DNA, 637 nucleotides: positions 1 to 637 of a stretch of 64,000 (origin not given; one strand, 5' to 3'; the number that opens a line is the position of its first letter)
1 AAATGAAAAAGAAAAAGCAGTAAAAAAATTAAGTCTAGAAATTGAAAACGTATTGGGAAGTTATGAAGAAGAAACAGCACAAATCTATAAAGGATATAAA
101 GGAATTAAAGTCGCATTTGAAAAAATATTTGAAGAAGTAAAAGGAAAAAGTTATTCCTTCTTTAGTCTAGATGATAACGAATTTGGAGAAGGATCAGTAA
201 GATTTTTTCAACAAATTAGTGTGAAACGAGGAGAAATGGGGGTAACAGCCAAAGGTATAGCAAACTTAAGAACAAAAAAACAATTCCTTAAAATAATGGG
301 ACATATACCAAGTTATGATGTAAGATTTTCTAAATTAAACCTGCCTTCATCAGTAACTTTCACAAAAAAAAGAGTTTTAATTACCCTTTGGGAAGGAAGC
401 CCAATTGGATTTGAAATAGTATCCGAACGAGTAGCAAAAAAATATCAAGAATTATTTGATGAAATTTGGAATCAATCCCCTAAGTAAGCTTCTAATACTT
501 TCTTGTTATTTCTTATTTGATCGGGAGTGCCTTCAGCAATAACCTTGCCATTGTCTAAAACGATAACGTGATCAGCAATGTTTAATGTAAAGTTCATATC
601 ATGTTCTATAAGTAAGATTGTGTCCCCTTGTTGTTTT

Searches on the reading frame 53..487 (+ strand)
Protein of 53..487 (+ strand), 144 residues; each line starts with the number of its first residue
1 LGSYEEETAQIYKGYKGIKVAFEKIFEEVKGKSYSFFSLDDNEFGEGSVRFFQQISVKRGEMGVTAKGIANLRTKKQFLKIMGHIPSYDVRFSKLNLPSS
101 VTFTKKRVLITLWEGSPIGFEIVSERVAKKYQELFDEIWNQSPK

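Call 64: search_protein_families(library=padloc, alignment_id=A5, max_evalue=0.00001)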
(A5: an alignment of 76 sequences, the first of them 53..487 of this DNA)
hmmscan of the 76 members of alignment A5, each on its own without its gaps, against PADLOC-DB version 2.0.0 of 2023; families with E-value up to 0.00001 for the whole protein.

A. member 1, window:53-487:+ (144 aa): 0 families

B. families by the number of members that match (of 76 scanned): 41 families (the first 25 are shown)
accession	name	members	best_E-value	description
PDLC01439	typeIV_DinG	1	1.8e-116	CAS-IV-A; associated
PDLC01639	Csx1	1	1.4e-55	CAS-III; associated_signaling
PDLC01360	Csx1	1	2.4e-54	CAS-III; associated_signaling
PDLC01802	CARF1--CARF_HEPN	1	6.6e-52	-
PDLC01801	CARF1--CARF_HEPN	1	7.5e-52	-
PDLC01315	Csx1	1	4.2e-43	CAS-III; associated_signaling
PDLC01798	CARF1--CARF_HEPN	1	1e-40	-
PDLC01796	CARF1--CARF_HEPN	1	8.3e-38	-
PDLC01966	CARF_HEPN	1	7.5e-35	-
PDLC01031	Csx1/Csm6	1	5.5e-34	CARF+HEPN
PDLC04135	mad3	1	7.4e-33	mads_3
PDLC01813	CARF1--CARF_HEPN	1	2e-26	-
PDLC01799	CARF1--CARF_HEPN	1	3.3e-23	-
PDLC01819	CARF1--CARF_HEPN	1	1.4e-22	-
PDLC01812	CARF1--CARF_HEPN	1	3.9e-17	-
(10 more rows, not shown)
